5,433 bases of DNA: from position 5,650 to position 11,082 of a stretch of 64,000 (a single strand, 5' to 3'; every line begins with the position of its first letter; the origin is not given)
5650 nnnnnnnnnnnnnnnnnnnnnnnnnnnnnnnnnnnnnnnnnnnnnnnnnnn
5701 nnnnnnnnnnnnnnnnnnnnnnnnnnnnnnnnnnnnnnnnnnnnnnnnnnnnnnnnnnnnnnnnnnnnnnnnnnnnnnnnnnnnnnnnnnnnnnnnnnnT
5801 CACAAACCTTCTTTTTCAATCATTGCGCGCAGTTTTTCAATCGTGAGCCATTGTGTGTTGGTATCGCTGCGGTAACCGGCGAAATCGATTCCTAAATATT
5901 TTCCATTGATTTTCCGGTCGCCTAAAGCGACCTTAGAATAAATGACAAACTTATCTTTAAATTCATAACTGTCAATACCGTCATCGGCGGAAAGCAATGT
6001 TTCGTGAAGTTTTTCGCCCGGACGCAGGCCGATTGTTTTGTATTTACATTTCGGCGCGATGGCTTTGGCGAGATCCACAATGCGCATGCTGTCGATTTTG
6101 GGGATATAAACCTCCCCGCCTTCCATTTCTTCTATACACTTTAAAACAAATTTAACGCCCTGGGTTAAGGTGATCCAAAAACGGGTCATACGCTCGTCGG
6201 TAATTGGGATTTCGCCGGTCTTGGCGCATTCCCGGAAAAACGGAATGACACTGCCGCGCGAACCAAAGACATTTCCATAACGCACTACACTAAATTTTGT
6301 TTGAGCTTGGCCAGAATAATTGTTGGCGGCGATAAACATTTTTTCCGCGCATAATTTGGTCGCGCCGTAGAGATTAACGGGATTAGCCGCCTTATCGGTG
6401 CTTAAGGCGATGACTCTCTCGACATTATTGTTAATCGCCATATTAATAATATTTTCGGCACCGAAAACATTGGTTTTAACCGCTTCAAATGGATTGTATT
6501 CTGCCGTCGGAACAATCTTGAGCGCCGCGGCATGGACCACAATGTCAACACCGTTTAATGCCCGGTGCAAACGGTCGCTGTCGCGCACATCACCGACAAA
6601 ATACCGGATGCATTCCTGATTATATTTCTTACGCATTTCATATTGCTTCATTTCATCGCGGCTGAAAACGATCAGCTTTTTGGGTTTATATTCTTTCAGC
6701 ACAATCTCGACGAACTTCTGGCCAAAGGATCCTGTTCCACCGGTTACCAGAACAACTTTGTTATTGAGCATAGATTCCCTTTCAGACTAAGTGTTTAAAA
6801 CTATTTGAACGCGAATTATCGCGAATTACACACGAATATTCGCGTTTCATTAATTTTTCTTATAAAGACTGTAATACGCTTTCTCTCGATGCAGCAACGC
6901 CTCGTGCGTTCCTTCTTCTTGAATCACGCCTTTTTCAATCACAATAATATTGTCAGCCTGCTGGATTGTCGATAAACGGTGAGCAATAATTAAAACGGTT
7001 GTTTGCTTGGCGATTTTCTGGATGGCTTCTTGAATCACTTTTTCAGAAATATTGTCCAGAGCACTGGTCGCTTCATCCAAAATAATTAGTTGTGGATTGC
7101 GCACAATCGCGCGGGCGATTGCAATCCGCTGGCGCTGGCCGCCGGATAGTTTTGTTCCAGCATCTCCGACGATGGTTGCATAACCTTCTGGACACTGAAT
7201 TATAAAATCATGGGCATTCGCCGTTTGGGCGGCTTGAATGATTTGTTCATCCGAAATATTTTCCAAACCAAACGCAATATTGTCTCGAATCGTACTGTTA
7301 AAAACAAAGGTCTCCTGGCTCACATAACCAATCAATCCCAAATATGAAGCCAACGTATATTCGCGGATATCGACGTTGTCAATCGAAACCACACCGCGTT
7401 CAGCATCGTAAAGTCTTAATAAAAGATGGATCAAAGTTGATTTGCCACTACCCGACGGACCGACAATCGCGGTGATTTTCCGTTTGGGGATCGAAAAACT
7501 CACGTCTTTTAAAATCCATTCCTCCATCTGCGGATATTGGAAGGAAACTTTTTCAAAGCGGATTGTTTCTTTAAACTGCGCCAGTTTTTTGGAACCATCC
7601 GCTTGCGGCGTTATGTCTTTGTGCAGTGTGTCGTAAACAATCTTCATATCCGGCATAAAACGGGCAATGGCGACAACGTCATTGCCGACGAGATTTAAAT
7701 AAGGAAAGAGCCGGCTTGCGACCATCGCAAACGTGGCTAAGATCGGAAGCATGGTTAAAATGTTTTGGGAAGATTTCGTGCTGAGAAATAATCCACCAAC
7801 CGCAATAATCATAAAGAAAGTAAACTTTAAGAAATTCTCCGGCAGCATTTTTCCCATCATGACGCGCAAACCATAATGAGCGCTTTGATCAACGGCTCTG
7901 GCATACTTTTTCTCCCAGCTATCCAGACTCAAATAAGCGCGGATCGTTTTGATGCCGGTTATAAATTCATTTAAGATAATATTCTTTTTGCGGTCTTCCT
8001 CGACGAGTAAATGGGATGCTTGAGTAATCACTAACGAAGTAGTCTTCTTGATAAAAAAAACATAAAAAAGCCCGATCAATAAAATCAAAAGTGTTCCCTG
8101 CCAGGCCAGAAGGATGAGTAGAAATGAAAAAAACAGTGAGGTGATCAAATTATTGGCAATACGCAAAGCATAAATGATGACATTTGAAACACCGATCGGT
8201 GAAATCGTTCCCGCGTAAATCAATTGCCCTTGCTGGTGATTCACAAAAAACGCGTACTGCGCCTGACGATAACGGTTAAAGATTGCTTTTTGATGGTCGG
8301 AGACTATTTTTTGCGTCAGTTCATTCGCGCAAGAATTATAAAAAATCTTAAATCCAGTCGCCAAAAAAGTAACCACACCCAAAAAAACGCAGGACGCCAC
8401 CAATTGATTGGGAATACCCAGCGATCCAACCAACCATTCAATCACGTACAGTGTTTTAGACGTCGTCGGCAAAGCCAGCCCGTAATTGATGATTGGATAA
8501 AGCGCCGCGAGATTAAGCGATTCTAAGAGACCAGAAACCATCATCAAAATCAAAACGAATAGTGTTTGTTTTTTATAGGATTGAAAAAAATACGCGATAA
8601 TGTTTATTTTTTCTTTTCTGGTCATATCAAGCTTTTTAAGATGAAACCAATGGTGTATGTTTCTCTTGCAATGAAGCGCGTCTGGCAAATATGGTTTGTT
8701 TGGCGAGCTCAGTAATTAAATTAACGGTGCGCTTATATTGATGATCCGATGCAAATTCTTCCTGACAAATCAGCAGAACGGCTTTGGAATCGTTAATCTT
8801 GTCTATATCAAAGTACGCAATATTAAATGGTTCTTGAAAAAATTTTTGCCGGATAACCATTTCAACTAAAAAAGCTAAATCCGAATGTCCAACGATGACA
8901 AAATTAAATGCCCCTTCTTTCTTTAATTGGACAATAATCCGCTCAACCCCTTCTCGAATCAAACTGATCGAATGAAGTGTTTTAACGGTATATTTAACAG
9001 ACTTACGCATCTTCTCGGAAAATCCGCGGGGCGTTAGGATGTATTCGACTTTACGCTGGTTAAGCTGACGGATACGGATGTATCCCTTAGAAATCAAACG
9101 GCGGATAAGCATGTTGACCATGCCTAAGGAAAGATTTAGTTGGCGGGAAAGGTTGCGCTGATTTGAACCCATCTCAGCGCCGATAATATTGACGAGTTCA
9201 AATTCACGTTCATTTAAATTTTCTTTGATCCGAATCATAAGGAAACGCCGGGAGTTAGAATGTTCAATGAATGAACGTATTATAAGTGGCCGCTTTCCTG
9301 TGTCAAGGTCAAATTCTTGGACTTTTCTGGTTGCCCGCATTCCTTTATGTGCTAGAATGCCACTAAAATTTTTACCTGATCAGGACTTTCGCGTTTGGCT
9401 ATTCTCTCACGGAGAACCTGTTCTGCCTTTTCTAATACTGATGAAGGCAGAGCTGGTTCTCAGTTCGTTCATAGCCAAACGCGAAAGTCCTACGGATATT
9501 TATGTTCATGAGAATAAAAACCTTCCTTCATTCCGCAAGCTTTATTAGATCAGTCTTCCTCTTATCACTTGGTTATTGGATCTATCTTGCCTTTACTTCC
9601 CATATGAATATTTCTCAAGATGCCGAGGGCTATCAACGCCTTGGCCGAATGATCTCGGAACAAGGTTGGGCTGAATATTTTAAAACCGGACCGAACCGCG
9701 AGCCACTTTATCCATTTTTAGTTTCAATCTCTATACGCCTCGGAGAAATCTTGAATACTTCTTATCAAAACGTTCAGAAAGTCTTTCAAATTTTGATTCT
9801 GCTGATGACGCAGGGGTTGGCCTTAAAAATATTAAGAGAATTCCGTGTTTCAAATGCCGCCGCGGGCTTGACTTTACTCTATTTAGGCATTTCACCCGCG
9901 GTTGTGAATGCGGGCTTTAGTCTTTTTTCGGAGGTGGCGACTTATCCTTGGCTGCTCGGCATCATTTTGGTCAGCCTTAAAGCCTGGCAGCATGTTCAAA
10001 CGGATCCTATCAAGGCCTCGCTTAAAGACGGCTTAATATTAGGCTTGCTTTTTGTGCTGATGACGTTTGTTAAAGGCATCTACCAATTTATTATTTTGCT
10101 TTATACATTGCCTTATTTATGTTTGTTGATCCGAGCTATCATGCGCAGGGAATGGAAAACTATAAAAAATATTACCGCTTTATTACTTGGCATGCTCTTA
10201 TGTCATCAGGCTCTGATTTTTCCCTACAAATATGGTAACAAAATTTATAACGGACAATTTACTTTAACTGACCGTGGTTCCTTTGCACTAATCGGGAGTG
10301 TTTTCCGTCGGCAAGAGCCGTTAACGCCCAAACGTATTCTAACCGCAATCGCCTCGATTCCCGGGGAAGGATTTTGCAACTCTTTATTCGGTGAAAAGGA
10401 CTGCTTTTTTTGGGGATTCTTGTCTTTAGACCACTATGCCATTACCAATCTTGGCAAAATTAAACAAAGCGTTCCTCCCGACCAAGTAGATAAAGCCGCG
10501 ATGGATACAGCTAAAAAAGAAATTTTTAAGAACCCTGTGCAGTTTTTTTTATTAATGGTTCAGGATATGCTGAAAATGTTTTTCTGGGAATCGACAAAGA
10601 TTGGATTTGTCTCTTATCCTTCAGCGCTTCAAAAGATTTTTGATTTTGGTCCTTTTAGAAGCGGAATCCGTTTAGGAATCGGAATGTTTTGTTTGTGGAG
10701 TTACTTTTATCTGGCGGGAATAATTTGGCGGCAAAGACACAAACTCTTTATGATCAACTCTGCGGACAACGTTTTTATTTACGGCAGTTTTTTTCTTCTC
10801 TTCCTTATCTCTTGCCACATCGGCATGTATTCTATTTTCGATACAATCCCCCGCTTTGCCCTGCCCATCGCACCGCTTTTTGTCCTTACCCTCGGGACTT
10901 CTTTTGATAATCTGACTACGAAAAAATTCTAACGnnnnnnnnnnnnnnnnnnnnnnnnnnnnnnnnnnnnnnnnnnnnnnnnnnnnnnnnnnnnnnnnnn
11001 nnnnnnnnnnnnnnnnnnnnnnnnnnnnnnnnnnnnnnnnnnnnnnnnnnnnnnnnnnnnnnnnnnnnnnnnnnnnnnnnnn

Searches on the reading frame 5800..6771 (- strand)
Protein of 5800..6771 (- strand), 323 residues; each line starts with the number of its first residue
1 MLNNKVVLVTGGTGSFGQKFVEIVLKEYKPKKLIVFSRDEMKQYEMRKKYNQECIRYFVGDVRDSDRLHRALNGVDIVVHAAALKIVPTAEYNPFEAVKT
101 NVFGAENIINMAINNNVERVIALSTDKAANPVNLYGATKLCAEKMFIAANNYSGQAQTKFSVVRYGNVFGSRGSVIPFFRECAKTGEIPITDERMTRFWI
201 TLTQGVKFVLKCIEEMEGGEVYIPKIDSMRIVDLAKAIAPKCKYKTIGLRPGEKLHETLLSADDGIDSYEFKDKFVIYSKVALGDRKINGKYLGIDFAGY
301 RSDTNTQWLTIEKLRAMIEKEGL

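Call 41: search_protein_families(library=pfam, proteins=[window:5800-6771:-], max_evalue=0.001)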
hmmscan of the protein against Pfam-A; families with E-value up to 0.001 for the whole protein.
window:5800-6771:- (323 aa): 10 families
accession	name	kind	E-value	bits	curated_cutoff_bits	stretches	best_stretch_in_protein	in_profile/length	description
PF02719.21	Polysacc_synt_2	-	9e-103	343.9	20.2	1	7-277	1-291/293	Polysaccharide biosynthesis protein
PF01370.27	Epimerase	-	4e-23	82.5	20.9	1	7-221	1-236/240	NAD dependent epimerase/dehydratase family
PF01073.25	3Beta_HSD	-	2.1e-19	70.1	22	1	8-130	1-121/280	3-beta hydroxysteroid dehydrogenase/isomerase family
PF16363.11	GDP_Man_Dehyd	-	3.2e-13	50.3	27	1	8-127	1-131/332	GDP-mannose 4,6 dehydratase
PF04321.23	RmlD_sub_bind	-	4.4e-12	46.1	27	1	7-190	3-175/287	RmlD substrate binding domain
PF13460.12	NAD_binding_10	-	1.3e-10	41.9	27.2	1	11-132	1-105/184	NAD(P)H-binding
PF07993.18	NAD_binding_4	-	2.1e-09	37.4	20.1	1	9-128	1-139/258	Male sterility protein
PF05368.20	NmrA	-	8.1e-07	29.4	27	1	4-82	2-77/298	NmrA-like family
PF00106.31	adh_short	-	9.6e-06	25.6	26.6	1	5-149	1-163/195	short chain dehydrogenase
PF08659.16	KR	-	4.8e-05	23.8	22.6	1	7-82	3-89/180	KR domain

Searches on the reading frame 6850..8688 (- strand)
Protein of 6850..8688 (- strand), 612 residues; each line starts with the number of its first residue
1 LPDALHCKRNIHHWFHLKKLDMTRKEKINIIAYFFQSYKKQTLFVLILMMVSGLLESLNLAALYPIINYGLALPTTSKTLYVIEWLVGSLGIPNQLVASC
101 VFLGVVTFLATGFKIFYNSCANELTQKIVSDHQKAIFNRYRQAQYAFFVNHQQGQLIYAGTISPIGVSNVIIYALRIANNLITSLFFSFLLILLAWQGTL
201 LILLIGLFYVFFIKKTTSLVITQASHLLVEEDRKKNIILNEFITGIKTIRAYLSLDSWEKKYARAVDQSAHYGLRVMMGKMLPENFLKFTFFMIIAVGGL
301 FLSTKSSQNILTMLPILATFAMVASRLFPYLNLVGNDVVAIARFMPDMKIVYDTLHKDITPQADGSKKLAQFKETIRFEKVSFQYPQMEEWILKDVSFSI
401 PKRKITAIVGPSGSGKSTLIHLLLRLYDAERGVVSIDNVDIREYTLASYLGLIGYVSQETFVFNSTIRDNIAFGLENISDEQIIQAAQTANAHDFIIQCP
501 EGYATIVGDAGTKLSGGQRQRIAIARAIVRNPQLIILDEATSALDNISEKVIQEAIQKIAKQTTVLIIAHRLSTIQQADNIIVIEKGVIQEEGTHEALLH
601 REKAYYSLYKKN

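Call 41: search_protein_families(library=pfam, proteins=[window:6850-8688:-], max_evalue=0.001)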
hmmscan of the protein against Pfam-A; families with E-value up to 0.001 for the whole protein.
window:6850-8688:- (612 aa): 9 families
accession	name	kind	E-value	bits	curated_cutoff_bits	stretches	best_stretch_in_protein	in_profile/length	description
PF00005.33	ABC_tran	-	8.1e-33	114.4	25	1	393-542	1-137/137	ABC transporter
PF02463.25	SMC_N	-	8.8e-11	42.1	40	1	498-585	135-212/220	RecF/RecN/SMC N terminal domain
PF00664.28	ABC_membrane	-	8.9e-07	29.3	28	1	78-315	37-259/274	ABC transporter transmembrane region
PF09818.15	ABC_ATPase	-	3.7e-06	26.6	23.2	0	488-583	133-228/283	P-loop domain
PF13401.12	AAA_22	-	1.3e-05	25.9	27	1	403-542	5-95/130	AAA domain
PF13555.12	AAA_29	-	5.8e-05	23.2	27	1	396-420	15-39/61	P-loop containing region of AAA domain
PF13191.12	AAA_16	-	0.0002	22.3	32.6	1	406-541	27-142/167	AAA ATPase domain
PF03193.22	RsgA_GTPase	-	0.00042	20.6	30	0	391-435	95-138/174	RsgA GTPase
PF13476.12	AAA_23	-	0.00093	20.3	27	0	398-421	17-37/201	AAA domain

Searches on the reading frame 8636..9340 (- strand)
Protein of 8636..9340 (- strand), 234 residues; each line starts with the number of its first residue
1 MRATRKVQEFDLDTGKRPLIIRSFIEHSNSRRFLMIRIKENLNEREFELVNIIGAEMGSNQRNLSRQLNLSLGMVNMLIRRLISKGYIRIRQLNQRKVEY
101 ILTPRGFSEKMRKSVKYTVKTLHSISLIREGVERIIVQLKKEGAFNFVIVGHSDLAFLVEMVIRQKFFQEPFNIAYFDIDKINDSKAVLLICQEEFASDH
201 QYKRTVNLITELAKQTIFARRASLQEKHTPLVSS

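Call 14: search_protein_families(library=pfam, proteins=[window:8636-9340:-], max_evalue=0.01)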
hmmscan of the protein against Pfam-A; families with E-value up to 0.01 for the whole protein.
window:8636-9340:- (234 aa): 5 families
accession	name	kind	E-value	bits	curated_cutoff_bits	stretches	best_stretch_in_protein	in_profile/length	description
PF13412.12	HTH_24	-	6.2e-08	32.5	21.9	1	42-89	1-48/48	Winged helix-turn-helix DNA-binding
PF01047.28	MarR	-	0.00018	21.8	24.6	1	42-93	1-52/59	MarR family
PF14947.12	HTH_45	-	0.00052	20.4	25.5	1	56-107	17-63/77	Winged helix-turn-helix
PF13463.12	HTH_27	-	0.0012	19.5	22.2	1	42-106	1-68/68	Winged helix DNA-binding domain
PF21984.2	DnaD_N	-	0.0033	18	27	0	60-97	37-74/101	DnaD N-terminal domain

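Call 44: search_protein_families(library=ncbifam, proteins=[window:8636-9340:-], max_evalue=0.1)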
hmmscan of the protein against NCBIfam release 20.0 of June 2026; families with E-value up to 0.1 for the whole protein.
window:8636-9340:- (234 aa): 7 families
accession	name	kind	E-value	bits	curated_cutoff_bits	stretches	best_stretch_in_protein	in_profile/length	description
TIGR04176.1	MarR_EPS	equivalog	6.3e-13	48.7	88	1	44-138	4-102/105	MarR family EPS-associated transcriptional regulator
NF050133.1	TransRegFabT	equivalog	2.1e-05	24.8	200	1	44-106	29-93/138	fatty acid biosynthesis transcriptional regulator FabT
TIGR01884.1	cas_HTH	subfamily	4.5e-05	22.9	60.2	1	33-90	131-188/202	CRISPR-associated CARF protein Csa3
NF053606.1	Sta1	subfamily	0.0066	16.5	80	1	41-101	17-80/100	Sta1 family transcriptional regulator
NF045593.1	bilirub_TF_BilQ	equivalog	0.0099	15.6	125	1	50-106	36-94/135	bilirubin utilization transcriptional regulator BilQ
NF040939.2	trans_reg_lrs14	equivalog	0.017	15.2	90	1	37-96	14-74/103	Lrs14 family HTH-type transcriptional regulator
NF053610.1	Sso10a_fam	subfamily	0.021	14.9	60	1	56-106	15-60/64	Sso10a family chromatin protein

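Call 52: find_encoding_contigs(protein=window:8636-9340:-, flank=10000, max_places=8)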
Protein window:8636-9340:- (234 aa): 1 contig read that carries it; 1 place shown.
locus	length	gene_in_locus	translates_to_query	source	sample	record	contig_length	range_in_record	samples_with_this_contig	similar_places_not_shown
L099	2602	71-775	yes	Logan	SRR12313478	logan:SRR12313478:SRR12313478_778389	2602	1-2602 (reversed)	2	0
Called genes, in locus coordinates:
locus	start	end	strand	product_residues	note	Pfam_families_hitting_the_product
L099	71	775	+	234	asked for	PF13412:HTH_24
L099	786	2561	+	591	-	PF00664:ABC_membrane (weak), PF09818:ABC_ATPase (faint), PF00005:ABC_tran, PF13401:AAA_22 (faint), PF02463:SMC_N (weak)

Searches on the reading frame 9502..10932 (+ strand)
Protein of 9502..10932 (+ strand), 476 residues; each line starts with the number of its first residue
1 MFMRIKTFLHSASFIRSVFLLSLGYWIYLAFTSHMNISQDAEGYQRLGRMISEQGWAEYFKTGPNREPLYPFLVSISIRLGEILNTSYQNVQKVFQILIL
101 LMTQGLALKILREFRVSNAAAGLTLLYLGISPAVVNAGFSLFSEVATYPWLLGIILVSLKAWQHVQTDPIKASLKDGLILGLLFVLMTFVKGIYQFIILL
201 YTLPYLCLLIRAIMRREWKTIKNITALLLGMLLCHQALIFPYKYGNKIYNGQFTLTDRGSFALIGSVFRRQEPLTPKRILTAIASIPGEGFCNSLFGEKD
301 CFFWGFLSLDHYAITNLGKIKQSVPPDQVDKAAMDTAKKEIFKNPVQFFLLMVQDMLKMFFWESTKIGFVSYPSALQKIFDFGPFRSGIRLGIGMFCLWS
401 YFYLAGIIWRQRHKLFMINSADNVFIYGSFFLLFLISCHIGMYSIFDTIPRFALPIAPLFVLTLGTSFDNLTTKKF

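Call 14: search_protein_families(library=pfam, proteins=[window:9502-10932:+], max_evalue=0.01)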
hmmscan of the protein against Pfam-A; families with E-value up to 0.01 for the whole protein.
window:9502-10932:+ (476 aa): 0 families

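Call 44: search_protein_families(library=ncbifam, proteins=[window:9502-10932:+], max_evalue=0.1)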
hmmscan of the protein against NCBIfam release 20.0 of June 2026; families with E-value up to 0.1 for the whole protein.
window:9502-10932:+ (476 aa): 0 families

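Call 51: find_encoding_contigs(protein=window:9502-10932:+, flank=10000, max_places=8)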
Protein window:9502-10932:+ (476 aa): 3 contigs read that carry it; 3 places shown.
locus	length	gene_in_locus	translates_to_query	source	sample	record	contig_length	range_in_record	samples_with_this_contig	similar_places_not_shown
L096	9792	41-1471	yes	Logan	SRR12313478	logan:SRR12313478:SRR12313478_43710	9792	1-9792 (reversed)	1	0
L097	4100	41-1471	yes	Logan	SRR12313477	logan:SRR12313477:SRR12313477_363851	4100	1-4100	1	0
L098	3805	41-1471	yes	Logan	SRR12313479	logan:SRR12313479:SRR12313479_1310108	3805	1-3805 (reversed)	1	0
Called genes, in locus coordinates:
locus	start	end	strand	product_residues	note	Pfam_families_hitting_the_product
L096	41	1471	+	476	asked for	-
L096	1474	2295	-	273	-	PF13578:Methyltransf_24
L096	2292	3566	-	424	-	-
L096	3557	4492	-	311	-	PF01073:3Beta_HSD, PF01370:Epimerase, PF02719:Polysacc_synt_2, PF04321:RmlD_sub_bind, PF16363:GDP_Man_Dehyd, PF07993:NAD_binding_4 (faint)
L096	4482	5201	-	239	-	PF00535:Glycos_transf_2, PF13641:Glyco_tranf_2_3 (weak)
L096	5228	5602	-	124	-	PF05523:FdtA (weak), PF14667:Polysacc_synt_C, PF00190:Cupin_1 (weak), PF05899:Cupin_3 (weak), PF07883:Cupin_2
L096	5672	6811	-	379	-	-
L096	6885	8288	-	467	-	PF13489:Methyltransf_23, PF13847:Methyltransf_31, PF08241:Methyltransf_11, PF08242:Methyltransf_12, PF13649:Methyltransf_25, PF00535:Glycos_transf_2, PF10111:Glyco_tranf_2_2, PF13641:Glyco_tranf_2_3 (weak)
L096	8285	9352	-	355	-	PF01073:3Beta_HSD (weak), PF01370:Epimerase, PF02719:Polysacc_synt_2, PF04321:RmlD_sub_bind, PF16363:GDP_Man_Dehyd, PF07993:NAD_binding_4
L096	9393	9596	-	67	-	-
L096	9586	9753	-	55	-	-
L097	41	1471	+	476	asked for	-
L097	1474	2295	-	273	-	PF13578:Methyltransf_24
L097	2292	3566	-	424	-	-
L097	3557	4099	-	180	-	?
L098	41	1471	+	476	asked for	-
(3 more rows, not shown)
